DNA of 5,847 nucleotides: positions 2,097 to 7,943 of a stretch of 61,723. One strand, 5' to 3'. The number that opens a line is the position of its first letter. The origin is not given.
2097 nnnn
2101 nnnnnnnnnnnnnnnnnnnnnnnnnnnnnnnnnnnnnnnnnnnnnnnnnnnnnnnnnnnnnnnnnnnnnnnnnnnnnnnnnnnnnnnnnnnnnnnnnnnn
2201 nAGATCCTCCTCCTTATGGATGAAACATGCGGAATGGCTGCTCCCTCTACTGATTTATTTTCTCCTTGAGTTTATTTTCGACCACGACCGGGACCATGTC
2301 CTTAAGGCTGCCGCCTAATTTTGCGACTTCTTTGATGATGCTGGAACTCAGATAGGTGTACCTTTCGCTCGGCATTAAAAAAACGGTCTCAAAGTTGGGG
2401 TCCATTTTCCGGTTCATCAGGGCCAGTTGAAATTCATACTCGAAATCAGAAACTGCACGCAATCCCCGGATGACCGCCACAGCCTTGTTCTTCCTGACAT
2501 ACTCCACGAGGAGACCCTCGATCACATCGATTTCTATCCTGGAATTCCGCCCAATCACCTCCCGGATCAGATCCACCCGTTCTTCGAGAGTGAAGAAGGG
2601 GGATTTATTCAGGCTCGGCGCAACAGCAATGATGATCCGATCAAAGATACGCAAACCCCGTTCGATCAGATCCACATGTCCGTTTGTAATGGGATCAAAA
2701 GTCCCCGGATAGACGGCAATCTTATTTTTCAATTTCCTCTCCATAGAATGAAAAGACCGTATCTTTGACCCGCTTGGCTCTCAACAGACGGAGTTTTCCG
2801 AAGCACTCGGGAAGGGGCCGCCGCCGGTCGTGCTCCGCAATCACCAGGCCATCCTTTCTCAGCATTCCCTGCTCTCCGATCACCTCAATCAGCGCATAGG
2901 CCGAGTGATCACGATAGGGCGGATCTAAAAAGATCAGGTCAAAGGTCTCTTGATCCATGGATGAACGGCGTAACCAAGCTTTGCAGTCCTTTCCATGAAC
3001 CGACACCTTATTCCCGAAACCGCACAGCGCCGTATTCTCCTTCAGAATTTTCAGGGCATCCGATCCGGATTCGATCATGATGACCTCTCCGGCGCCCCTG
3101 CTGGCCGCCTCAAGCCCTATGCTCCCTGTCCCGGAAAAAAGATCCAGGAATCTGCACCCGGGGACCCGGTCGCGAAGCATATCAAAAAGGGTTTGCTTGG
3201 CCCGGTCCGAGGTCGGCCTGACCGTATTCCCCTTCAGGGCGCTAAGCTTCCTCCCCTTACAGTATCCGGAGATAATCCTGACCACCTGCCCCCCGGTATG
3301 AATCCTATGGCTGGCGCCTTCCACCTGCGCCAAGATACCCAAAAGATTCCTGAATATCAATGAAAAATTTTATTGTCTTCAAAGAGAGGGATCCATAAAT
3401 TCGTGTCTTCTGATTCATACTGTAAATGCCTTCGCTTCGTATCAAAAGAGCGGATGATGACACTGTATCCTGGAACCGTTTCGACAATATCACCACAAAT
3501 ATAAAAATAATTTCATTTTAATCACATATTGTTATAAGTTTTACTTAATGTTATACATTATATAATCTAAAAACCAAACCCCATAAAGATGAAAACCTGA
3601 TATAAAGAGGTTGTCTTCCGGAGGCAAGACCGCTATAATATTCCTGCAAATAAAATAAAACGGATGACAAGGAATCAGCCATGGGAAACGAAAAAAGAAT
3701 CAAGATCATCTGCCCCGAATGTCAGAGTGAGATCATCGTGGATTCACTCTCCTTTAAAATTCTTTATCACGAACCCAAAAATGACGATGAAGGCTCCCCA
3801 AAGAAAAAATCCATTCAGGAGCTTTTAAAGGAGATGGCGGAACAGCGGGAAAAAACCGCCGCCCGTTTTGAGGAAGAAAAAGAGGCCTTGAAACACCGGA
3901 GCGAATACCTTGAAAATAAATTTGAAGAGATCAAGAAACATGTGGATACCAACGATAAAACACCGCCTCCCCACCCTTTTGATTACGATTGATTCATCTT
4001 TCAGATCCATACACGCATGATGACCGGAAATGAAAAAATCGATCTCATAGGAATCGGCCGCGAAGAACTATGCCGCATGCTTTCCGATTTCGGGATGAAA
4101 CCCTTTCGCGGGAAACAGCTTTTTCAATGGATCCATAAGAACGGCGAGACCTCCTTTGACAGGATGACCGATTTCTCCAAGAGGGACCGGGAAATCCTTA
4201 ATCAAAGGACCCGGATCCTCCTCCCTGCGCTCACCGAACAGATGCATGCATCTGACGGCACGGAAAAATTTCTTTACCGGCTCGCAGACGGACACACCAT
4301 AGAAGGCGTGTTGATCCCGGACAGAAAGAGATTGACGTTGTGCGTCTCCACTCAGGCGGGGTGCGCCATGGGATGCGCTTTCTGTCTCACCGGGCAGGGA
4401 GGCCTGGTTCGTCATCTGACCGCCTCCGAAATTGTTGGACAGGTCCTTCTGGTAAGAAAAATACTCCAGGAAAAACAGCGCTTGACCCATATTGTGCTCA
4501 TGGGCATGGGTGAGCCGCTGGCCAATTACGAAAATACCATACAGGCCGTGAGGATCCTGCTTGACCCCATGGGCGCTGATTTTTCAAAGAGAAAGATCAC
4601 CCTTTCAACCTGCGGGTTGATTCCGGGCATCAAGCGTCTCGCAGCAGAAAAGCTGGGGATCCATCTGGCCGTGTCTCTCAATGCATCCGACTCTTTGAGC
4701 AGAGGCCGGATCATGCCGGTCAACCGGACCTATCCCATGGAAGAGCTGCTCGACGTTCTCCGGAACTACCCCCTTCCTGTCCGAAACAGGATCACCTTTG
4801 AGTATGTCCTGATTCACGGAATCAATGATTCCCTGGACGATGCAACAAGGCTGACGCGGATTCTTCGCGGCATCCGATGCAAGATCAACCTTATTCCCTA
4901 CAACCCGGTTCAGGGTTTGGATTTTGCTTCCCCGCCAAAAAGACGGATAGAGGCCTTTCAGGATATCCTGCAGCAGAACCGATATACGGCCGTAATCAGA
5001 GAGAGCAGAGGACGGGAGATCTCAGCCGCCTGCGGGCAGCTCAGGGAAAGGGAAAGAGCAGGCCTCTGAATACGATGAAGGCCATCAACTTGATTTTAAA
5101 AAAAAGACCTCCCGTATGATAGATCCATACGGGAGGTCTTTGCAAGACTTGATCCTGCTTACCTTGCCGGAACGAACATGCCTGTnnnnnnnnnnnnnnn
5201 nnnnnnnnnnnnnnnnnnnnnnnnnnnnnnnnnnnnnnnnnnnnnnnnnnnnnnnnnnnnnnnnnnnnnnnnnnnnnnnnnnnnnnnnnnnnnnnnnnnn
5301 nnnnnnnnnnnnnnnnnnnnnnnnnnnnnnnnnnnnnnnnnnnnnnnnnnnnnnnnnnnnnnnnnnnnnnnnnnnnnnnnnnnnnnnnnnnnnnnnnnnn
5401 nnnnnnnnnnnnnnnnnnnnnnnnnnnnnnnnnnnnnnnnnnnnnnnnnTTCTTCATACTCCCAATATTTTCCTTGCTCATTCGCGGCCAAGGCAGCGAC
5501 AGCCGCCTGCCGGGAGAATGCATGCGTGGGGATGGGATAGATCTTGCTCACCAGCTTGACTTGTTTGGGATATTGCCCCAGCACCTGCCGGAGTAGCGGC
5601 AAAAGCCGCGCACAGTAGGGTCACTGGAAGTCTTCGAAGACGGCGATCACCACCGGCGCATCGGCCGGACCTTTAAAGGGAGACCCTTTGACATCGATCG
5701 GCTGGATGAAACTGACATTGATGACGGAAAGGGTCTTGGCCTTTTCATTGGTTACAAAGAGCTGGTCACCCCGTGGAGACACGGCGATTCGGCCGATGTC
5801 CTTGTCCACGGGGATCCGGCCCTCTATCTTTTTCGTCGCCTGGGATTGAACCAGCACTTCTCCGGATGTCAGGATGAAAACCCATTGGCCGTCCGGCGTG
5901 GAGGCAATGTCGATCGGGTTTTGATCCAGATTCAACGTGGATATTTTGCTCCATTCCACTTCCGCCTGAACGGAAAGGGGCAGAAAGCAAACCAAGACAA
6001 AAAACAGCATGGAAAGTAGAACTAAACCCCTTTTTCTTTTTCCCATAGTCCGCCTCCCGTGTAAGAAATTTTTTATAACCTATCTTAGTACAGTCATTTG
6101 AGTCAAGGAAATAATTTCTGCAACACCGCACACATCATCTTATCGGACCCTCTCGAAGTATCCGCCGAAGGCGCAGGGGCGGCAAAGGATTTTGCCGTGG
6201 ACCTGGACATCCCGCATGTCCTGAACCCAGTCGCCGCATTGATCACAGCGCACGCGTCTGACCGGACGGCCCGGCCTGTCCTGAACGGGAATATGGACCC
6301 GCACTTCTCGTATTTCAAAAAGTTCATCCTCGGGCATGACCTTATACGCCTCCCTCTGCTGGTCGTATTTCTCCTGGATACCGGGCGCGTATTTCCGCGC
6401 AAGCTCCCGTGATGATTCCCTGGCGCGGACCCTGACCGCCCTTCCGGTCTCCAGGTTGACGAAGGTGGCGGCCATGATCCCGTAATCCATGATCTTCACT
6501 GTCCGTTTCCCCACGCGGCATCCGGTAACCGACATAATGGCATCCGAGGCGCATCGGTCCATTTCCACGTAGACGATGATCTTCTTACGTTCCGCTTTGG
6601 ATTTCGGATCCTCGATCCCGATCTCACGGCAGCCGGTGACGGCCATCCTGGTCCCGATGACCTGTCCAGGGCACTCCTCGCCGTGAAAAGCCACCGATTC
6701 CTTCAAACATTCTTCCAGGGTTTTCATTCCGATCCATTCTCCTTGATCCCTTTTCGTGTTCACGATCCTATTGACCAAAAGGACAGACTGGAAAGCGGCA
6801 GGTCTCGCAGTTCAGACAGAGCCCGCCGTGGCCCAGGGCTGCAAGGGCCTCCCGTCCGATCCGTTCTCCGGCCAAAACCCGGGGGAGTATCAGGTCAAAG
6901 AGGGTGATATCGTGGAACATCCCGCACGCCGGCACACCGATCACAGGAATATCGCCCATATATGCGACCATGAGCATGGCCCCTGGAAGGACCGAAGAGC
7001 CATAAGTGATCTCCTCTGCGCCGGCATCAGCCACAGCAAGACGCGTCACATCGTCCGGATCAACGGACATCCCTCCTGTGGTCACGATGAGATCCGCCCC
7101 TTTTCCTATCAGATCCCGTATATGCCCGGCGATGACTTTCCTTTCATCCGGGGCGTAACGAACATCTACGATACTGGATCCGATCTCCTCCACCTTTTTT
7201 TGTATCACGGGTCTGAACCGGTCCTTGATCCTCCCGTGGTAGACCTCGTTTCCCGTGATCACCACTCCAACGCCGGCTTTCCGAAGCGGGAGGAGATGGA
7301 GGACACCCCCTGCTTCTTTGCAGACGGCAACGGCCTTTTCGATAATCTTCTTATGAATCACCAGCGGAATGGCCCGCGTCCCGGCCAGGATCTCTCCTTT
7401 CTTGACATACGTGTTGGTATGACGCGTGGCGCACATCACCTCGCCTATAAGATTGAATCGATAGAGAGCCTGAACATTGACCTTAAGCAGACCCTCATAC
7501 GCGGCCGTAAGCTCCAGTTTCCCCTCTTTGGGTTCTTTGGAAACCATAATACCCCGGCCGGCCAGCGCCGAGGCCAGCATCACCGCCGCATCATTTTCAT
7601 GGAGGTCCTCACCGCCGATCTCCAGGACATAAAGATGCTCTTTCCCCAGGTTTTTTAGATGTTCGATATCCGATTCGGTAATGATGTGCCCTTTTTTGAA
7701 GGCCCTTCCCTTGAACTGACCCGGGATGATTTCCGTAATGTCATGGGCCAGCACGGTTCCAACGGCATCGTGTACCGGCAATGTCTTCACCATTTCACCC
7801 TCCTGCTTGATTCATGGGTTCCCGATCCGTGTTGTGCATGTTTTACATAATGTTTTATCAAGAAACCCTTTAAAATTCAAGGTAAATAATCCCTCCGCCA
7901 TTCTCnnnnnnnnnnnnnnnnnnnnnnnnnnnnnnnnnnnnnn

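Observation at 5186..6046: In-frame TGA replaces the first Cys of CPYC in a secreted DsbA-like oxidoreductase (candidate selenoprotein)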

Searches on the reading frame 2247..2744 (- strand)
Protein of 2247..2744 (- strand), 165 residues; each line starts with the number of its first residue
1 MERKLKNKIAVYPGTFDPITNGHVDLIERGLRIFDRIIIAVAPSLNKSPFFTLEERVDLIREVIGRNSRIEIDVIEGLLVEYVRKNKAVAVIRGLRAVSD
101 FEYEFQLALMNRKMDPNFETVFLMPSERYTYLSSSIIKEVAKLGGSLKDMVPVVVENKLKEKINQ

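Call 26: search_protein_families(library=pfam, proteins=[window:2247-2744:-], max_evalue=0.00001)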
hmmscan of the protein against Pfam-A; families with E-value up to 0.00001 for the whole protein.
window:2247-2744:- (165 aa): 1 family
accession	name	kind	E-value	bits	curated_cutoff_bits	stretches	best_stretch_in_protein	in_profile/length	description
PF01467.32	CTP_transf_like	-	1.4e-24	87.2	21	1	11-139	1-132/133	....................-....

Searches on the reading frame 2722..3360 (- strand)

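Call 26: search_protein_families(library=pfam, proteins=[window:2722-3360:-], max_evalue=0.00001)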
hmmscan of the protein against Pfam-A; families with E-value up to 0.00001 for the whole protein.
window:2722-3360:- (212 aa): 5 families
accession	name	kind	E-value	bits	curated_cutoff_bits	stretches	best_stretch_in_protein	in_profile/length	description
PF03602.21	Cons_hypoth95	-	1.5e-53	181.6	24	1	27-206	1-181/182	Conserved hypothetical protein 95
PF13847.12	Methyltransf_31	-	6e-10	39.4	27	1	67-184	3-119/145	Methyltransferase domain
PF05175.20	MTS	-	1.3e-07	31.9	23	1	51-171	16-134/170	Methyltransferase small domain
PF09445.16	Methyltransf_15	-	3.9e-06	27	22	1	71-149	4-81/165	RNA cap guanine-N2 methyltransferase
PF10294.15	Methyltransf_16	-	6.8e-06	26.4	21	1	64-181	43-161/174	Lysine methyltransferase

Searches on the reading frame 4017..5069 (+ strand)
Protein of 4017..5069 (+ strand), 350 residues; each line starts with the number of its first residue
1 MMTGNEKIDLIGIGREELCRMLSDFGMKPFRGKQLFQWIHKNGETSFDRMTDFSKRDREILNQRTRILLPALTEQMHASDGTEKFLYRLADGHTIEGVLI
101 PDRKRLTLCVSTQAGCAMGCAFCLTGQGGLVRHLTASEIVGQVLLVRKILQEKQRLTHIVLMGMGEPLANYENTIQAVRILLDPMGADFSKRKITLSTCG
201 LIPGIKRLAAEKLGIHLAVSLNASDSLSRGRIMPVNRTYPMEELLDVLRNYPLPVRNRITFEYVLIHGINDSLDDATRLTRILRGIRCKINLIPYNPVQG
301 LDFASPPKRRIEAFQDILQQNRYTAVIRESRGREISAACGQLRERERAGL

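Call 29: search_protein_families(library=pfam, proteins=[window:4017-5069:+], max_evalue=0.00001)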
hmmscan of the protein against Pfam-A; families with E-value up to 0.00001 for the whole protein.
window:4017-5069:+ (350 aa): 2 families
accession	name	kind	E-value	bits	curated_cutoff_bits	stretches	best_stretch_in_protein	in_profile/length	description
PF21016.3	RlmN_N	-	4.4e-16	58.8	24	1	8-67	1-60/60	Ribosomal RNA large subunit methyltransferase N-terminal domain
PF04055.27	Radical_SAM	-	2.4e-14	54.3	29.5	1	111-272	2-157/166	Radical SAM superfamily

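Call 30: find_encoding_contigs(protein=window:4017-5069:+, flank=2000, max_places=3)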
Protein window:4017-5069:+ (350 aa): 15 contigs read that carry it; 3 places shown.
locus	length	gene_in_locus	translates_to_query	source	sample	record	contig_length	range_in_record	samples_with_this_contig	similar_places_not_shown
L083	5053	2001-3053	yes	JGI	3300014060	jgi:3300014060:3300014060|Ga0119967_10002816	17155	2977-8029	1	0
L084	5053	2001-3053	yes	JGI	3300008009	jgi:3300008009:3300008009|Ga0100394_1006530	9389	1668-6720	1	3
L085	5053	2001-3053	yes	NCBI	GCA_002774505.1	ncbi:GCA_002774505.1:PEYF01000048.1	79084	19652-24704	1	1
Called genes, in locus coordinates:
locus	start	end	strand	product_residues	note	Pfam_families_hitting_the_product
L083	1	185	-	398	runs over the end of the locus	PF00155:Aminotran_1_2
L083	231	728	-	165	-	PF01467:CTP_transf_like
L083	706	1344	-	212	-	PF03602:Cons_hypoth95, PF05175:MTS, PF10294:Methyltransf_16 (weak), PF02086:MethyltransfD12 (faint), PF13847:Methyltransf_31, PF09445:Methyltransf_15 (weak)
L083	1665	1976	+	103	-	-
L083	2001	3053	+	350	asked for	PF21016:RlmN_N, PF04055:Radical_SAM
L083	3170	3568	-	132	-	PF13462:Thioredoxin_4, PF01323:DSBA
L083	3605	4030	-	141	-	-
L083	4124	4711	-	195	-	PF02663:FmdE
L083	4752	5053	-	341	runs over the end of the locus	PF00994:MoCF_biosynth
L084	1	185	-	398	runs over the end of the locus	PF00155:Aminotran_1_2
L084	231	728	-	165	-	PF01467:CTP_transf_like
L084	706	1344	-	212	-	PF03602:Cons_hypoth95, PF05175:MTS, PF10294:Methyltransf_16 (weak), PF02086:MethyltransfD12 (faint), PF13847:Methyltransf_31, PF09445:Methyltransf_15 (weak)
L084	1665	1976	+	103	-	-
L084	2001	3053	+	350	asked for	PF21016:RlmN_N, PF04055:Radical_SAM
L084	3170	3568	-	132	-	PF13462:Thioredoxin_4, PF01323:DSBA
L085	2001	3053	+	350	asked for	PF21016:RlmN_N, PF04055:Radical_SAM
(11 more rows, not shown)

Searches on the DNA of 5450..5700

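Call 56: search_rna_families(source=window, start=5450, end=5700, threshold=evalue, max_evalue=10)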
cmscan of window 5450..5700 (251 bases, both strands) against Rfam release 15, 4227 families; matches with E-value up to 10: 3.
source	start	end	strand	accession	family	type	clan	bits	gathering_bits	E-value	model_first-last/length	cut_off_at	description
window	5450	5496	-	RF00007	U12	Gene; snRNA; splicing;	CL00006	13.1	53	1.9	1-47/151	3'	U12 minor spliceosomal RNA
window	5585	5645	+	RF00156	SNORA70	Gene; snRNA; snoRNA; HACA-box;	-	13.1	40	2.7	1-135/135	no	Small nucleolar RNA SNORA70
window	5491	5590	+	RF02142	HOXA11-AS1_6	Gene; lncRNA;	-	11.5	50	1.8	81-179/179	no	HOXA11 antisense RNA 1 conserved region 6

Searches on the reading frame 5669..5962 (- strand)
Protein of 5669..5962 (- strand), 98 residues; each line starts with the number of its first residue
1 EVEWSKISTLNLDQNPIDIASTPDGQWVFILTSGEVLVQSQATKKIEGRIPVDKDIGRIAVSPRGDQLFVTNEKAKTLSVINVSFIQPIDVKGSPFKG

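Call 68: search_protein_families(library=pfam, proteins=[window:5669-5962:-], max_evalue=10)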
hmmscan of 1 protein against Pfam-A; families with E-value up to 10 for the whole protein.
seq(98 aa): 2 families
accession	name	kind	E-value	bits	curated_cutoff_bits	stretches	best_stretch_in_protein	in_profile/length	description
PF25174.1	Beta-prop_THOC3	-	0.0037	16.8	305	1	6-87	81-162/272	THOC3 beta-propeller domain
PF06017.19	Myosin_TH1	-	0.0074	16.4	31.1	1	28-83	58-120/185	Unconventional myosin tail, actin- and lipid-binding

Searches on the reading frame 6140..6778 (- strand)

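Call 19: search_protein_families(library=pfam, proteins=[window:6140-6778:-], max_evalue=0.00001)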
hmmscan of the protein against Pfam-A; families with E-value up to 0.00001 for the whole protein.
window:6140-6778:- (212 aa): 1 family
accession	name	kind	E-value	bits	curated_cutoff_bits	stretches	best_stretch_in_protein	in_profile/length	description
PF02663.19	FmdE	-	6.7e-33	114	22.9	1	31-154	1-132/133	FmdE, Molybdenum formylmethanofuran dehydrogenase operon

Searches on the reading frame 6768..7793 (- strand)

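Call 19: search_protein_families(library=pfam, proteins=[window:6768-7793:-], max_evalue=0.00001)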
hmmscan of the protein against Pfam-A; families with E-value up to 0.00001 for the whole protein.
window:6768-7793:- (341 aa): 1 family
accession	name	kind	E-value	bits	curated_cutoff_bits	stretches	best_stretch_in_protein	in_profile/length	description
PF00994.29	MoCF_biosynth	-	8.9e-22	77.8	26.6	1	176-290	1-126/144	Probable molybdopterin binding domain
